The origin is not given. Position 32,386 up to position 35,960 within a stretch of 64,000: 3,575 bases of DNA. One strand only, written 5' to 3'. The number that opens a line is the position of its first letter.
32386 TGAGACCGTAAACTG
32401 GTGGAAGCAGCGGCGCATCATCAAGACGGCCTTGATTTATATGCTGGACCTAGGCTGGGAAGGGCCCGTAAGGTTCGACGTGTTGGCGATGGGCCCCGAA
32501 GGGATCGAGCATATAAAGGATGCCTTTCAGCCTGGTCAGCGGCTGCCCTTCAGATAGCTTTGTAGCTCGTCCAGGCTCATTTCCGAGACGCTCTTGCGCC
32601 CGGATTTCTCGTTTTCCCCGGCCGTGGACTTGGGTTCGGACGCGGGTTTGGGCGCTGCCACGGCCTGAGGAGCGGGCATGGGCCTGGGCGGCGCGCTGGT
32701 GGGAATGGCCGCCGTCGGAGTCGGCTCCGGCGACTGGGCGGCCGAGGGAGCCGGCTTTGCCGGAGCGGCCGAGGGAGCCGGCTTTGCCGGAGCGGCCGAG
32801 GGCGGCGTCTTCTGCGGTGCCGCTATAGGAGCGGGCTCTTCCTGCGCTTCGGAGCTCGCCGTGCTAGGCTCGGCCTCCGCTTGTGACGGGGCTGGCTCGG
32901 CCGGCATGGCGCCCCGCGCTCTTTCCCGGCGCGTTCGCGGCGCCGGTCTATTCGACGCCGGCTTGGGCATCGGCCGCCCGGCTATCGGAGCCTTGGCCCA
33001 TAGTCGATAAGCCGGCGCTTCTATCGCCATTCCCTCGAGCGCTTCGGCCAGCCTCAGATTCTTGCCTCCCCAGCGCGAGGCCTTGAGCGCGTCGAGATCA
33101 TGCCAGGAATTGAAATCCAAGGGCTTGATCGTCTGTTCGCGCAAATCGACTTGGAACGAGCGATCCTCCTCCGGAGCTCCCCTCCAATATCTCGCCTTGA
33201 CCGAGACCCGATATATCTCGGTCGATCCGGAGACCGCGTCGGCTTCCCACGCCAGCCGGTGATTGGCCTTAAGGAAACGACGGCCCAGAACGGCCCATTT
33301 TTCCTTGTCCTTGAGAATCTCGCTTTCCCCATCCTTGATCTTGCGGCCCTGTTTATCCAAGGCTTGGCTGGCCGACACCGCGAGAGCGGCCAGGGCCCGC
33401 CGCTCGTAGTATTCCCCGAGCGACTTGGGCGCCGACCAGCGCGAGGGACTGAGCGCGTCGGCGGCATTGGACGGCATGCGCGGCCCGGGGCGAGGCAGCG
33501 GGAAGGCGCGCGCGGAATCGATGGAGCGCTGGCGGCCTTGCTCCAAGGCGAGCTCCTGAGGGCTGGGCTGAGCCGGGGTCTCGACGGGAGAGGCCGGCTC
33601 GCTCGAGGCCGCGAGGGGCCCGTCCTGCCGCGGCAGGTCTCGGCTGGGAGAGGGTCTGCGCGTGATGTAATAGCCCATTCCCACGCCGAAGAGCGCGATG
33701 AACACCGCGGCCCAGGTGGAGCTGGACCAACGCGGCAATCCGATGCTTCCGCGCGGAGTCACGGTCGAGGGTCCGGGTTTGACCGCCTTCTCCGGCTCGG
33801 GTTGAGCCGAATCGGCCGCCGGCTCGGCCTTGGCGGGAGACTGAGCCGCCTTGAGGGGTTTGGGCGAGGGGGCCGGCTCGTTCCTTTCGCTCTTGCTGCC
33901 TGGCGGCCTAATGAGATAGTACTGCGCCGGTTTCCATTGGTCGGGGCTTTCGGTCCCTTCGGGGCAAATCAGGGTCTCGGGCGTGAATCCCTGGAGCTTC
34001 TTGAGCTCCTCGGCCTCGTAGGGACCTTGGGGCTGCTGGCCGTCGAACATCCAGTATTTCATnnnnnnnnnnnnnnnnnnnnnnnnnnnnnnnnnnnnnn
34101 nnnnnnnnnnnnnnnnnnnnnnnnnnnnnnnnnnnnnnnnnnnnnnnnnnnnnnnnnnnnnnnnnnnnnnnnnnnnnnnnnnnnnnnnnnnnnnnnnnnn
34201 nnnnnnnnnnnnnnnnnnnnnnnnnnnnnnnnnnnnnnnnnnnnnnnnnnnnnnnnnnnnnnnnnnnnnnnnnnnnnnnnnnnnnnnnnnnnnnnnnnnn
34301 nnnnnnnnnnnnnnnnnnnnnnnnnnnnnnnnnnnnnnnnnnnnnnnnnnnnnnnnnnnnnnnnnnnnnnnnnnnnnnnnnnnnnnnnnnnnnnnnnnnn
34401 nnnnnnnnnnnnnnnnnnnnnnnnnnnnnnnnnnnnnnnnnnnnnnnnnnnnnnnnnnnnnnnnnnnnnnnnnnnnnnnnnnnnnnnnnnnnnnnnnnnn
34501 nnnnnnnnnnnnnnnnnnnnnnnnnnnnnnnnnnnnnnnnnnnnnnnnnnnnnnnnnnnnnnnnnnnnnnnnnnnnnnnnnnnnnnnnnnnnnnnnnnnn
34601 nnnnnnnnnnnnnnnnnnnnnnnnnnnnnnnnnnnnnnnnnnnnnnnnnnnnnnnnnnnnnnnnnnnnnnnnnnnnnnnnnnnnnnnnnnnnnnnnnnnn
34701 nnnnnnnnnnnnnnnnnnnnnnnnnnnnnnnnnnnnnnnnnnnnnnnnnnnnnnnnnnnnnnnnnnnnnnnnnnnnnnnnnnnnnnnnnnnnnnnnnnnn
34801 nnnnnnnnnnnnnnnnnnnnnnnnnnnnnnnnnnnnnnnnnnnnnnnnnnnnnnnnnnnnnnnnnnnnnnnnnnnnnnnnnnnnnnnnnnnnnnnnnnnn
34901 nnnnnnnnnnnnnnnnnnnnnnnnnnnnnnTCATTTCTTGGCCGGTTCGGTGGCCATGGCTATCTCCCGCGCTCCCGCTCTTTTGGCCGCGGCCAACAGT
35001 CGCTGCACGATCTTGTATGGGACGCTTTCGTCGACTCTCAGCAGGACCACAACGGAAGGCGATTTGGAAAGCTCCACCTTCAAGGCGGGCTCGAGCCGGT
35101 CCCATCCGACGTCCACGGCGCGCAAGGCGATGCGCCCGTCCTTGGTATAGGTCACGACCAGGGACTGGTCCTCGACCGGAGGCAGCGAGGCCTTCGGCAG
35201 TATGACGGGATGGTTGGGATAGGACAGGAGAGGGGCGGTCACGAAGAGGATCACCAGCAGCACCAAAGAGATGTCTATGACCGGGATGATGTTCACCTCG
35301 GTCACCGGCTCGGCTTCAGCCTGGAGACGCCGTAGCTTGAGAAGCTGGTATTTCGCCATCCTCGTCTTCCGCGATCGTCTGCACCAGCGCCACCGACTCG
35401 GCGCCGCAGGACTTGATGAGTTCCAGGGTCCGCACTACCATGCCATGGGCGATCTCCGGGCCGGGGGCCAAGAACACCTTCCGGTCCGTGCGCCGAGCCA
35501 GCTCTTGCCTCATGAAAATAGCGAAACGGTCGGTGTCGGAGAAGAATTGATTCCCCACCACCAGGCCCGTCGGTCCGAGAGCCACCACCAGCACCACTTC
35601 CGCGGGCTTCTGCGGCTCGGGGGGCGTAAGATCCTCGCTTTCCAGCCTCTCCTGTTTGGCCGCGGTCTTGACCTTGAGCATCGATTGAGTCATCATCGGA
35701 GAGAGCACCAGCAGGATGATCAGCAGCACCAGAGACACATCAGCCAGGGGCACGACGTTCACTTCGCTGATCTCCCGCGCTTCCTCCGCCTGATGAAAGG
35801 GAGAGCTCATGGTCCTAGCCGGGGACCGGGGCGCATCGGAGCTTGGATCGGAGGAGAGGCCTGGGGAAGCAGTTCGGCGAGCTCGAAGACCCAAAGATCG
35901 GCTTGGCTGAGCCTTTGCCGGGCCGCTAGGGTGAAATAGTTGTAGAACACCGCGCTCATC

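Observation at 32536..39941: Rearranged Tol-Pal/Ton-like envelope cluster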

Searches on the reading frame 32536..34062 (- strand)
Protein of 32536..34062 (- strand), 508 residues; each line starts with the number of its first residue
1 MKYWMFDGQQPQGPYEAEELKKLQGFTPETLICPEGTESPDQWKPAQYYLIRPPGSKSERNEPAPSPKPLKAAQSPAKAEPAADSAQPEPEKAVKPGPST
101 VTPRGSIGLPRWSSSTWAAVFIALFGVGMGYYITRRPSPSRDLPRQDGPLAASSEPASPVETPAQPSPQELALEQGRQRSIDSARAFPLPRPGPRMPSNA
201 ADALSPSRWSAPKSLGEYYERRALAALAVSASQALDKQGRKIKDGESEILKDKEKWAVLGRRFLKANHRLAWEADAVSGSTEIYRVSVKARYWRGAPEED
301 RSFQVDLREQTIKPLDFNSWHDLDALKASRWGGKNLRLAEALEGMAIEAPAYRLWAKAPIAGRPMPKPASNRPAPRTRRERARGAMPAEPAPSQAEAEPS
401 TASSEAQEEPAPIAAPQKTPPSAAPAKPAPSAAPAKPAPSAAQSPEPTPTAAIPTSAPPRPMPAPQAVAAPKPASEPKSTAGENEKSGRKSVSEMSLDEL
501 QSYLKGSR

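Call 3: search_protein_families(library=pfam, max_evalue=0.1, proteins=[window:32536-34062:-])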
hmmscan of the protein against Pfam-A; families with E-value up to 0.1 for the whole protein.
window:32536-34062:- (508 aa): 1 family
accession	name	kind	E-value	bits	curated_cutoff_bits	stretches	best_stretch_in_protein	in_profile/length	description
PF14237.11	GYF_2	-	0.00011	22.3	25.8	1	3-47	1-45/50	GYF domain 2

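Call 4: search_protein_families(library=ncbifam, max_evalue=0.1, proteins=[window:32536-34062:-])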
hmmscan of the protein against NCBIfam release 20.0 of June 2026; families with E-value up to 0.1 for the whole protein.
window:32536-34062:- (508 aa): 0 families

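Call 11: find_homologous_proteins(query=window:32536-34062:-, max_evalue=0.001)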
Query window:32536-34062:- (508 aa): 6 proteins with E <= 0.001 among 8000 candidates.
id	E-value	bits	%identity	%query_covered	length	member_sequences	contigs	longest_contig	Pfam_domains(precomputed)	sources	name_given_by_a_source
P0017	0.0e+0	1086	100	100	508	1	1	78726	-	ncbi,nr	ncbi:MAG: hypothetical protein HY549_04295 [Elusimicrobia bacterium]|nr:hypothetical protein [Elusim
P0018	7.2e-66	241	38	70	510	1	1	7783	-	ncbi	-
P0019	8.6e-62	228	35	65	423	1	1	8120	-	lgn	-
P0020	5.5e-55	205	34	99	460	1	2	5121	-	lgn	-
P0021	3.1e-39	153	30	99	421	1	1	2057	-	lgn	-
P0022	2.9e-4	38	39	17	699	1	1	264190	-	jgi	-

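Call 40: predict_structure(alignment_id=A2)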
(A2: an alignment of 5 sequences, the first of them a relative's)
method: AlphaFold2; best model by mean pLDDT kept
length: 508 residues; sequences in the alignment: 5
mean_pLDDT: 61.8   pTM: 0.43
mean pLDDT of the five models: 61.8, 46.0, 44.4, 44.1, 42.4
residues with pLDDT >= 90: 137; 70-90: 70; 50-70: 55; < 50: 246
segments of 3 or more residues with pLDDT < 50: 29-37, 42-117, 126-132, 134-154, 357-389, 391-429, 432-438, 441-448, 450-464, 466-489
pLDDT, mean of each block of 10 residues (from residue 1): 57 67 57 46 43 36 36 35 34 33 36 46 46 44 44 52 78 94 94 87 92 94 93 92 91 90 91 91 95 90 94 94 91 83 76 68 47 42 42 41 36 37 40 42 39 42 38 33 39 76 67
secondary structure, 60 per line:
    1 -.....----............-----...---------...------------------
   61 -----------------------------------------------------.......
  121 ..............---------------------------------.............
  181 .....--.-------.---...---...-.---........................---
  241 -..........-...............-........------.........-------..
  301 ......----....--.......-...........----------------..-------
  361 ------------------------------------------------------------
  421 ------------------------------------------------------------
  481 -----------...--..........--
elements in order: E2-6 E11-16 H17-22 H114-134 H168-185 H215-237 H242-251 H253-267 E269-276 E283-291 E299-306 E311-314 H317-323 H325-335 H497-506

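Call 43: fold_search(model_id=the predicted structure, library=pdb)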
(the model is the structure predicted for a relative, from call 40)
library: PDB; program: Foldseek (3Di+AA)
matches with E <= 10: 504; with E <= 0.001: 0
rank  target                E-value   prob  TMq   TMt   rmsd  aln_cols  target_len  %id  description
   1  6ozj_B                5.9e-01  0.12  0.07  0.13   9.5        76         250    9  Crystal structure of Mus musculus (Mm) Endonuclease V in complex with a 23mer RNA oligo containing an inosine in the a (released 2019-09-04)
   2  4ge6_B                6.7e-01  0.12  0.08  0.11  10.0        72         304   10  Crystal structure of human protein tyrosine phosphatase PTPN9 (MEG2) complex with compound 7 (released 2012-10-31)
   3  3f14                  6.7e-01  0.07  0.06  0.19   8.5        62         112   16  Crystal structure of NTF2-like protein of unknown function (YP_680363.1) from CYTOPHAGA HUTCHINSONII ATCC 33406 at 1.45  (released 2008-11-18)
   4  2nug_A                7.1e-01  0.03  0.06  0.11  18.1       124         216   10  Crystal structure of RNase III from Aquifex aeolicus complexed with ds-RNA at 1.7-Angstrom Resolution (released 2007-11-20)
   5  6w3d                  8.5e-01  0.14  0.08  0.25   7.6        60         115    8  Rd1NTF2_05 with long sheet (released 2020-04-15)
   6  5l33                  9.0e-01  0.12  0.07  0.24   7.3        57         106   16  Crystal structure of a de novo designed protein with curved beta-sheet (released 2017-01-25)
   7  6iwd_A                9.5e-01  0.08  0.07  0.11   9.9        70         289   11  The PTP domain of human PTPN14 in a complex with the CR3 domain of HPV18 E7 (released 2019-07-31)
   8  2x5h_C                1.0e+00  0.15  0.09  0.36  11.5        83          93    8  Crystal structure of the ORF131 L26M L51M double mutant from Sulfolobus islandicus rudivirus 1 (released 2010-07-21)
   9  5vkl_A                1.0e+00  0.10  0.09  0.19   7.7        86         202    8  SPT6 tSH2-RPB1 1476-1500 pS1493 (released 2017-10-25)
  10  6ozl_B                1.1e+00  0.11  0.07  0.13   9.1        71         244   10  Crystal structure of Mus musculus (Mm) Endonuclease V in complex with a 23mer RNA oligo containing an inosine after a  (released 2019-09-04)
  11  6ozo_A                1.1e+00  0.10  0.07  0.13   9.5        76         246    9  Crystal structure of Mus musculus (Mm) Endonuclease V in complex with a 23mer RNA oligo containing an inosine after a  (released 2019-09-04)
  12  5uwa_A                1.1e+00  0.08  0.10  0.22  12.2       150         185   18  Structure of E. coli phospholipid binding protein MlaC (released 2017-04-12)
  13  1sr9_A                1.1e+00  0.10  0.08  0.07   8.4        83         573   16  Crystal Structure of LeuA from Mycobacterium tuberculosis (released 2004-05-18)
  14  4h63_F                1.2e+00  0.15  0.09  0.25   8.4        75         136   12  Structure of the Schizosaccharomyces pombe Mediator head module (released 2012-10-31)
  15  7brs_D                1.2e+00  0.15  0.07  0.04   6.1        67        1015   15  E.coli beta-galactosidase (E537Q) in complex with fluorescent probe KSA02 (released 2021-03-03)
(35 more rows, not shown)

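Call 56: search_solved_structures(query=A2, max_evalue=1)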
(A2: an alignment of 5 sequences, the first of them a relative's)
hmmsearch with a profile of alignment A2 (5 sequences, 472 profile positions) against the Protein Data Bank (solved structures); distinct sequences matched with E-value up to 1: 1.
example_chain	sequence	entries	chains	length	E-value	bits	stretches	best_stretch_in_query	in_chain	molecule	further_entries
2ar1_A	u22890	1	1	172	0.25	14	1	175-226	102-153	hypothetical protein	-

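Call 74: search_protein_families(library=pfam, alignment_id=A2, max_evalue=0.01)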
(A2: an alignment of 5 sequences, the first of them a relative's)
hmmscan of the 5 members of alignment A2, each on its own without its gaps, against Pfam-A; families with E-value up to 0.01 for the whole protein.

A. member 1, P0017 (508 aa): 1 family
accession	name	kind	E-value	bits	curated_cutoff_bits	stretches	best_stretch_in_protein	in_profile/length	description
PF14237.11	GYF_2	-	0.00011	22.3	25.8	1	3-47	1-45/50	GYF domain 2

B. families by the number of members that match (of 5 scanned): 1 family
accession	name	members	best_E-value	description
PF14237.11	GYF_2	1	0.00011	GYF domain 2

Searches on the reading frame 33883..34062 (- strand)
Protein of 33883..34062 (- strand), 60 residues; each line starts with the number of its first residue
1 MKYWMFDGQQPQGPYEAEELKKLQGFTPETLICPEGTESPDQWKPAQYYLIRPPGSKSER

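Call 86: search_solved_structures(query=window:33883-34062:-, max_evalue=10, show_alignments=2)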
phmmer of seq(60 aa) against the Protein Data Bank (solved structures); distinct sequences matched with E-value up to 10: 0.

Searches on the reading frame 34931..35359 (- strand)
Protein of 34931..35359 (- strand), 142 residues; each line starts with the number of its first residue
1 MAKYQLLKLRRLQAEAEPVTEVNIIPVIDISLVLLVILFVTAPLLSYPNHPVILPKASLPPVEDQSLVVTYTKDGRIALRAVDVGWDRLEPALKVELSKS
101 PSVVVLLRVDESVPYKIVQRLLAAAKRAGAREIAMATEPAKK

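Call 3: search_protein_families(library=pfam, max_evalue=0.1, proteins=[window:34931-35359:-])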
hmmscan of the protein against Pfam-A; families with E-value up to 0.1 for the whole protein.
window:34931-35359:- (142 aa): 1 family
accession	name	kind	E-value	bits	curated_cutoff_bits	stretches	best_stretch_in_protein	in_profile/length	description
PF02472.21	ExbD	-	1.2e-20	74.3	25.4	1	18-139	4-127/128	Biopolymer transport protein ExbD/TolR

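Call 4: search_protein_families(library=ncbifam, max_evalue=0.1, proteins=[window:34931-35359:-])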
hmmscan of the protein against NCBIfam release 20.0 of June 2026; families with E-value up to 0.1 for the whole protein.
window:34931-35359:- (142 aa): 5 families
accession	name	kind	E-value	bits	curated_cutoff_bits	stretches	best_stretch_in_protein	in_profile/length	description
TIGR02801.1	tolR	equivalog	6.9e-20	72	127.3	1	19-138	2-129/129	protein TolR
TIGR02803.1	ExbD_1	equivalog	8.7e-11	42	152.95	1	21-135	3-118/122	TonB system transport protein ExbD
NF008429.0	PRK11267.1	equivalog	1.6e-09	37.9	216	1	15-137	11-134/141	TonB system transport protein ExbD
NF008248.0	PRK11024.1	equivalog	1.2e-08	35.2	162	1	16-139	10-141/142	colicin uptake protein TolR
TIGR02804.1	ExbD_2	equivalog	2.1e-07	31.4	123.45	1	21-127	3-109/121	TonB system transport protein ExbD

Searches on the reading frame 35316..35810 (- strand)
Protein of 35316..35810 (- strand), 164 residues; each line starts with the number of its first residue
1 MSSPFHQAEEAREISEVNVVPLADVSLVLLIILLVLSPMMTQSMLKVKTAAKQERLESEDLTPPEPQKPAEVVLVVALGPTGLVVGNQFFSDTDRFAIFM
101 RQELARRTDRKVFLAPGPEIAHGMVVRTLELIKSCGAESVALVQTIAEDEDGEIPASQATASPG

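Call 3: search_protein_families(library=pfam, max_evalue=0.1, proteins=[window:35316-35810:-])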
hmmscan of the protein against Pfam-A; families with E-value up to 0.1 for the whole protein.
window:35316-35810:- (164 aa): 1 family
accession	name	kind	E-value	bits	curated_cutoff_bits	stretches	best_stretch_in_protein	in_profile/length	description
PF02472.21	ExbD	-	4.7e-13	49.8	25.4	1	12-143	3-124/128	Biopolymer transport protein ExbD/TolR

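Call 4: search_protein_families(library=ncbifam, max_evalue=0.1, proteins=[window:35316-35810:-])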
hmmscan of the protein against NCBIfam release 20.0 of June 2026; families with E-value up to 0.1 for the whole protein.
window:35316-35810:- (164 aa): 7 families
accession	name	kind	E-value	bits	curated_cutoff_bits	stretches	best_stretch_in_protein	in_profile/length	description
TIGR02801.1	tolR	equivalog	2.2e-14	54.2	127.3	1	14-143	2-127/129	protein TolR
NF008248.0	PRK11024.1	equivalog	4.4e-12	46.3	162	1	12-143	10-138/142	colicin uptake protein TolR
TIGR02803.1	ExbD_1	equivalog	1.4e-09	38.1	152.95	1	16-143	3-119/122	TonB system transport protein ExbD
NF008429.0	PRK11267.1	equivalog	7.7e-09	35.7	216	1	8-145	9-135/141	TonB system transport protein ExbD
TIGR02804.1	ExbD_2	equivalog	0.00022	21.6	123.45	1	16-49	3-36/121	TonB system transport protein ExbD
NF002973.0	PRK03659.1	equivalog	0.0018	16.9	804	1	26-150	354-476/602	glutathione-regulated potassium-efflux system protein KefB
TIGR03315.1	Se_ygfK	equivalog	0.053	10.9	835.3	1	45-138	512-603/1012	putative selenate reductase subunit YgfK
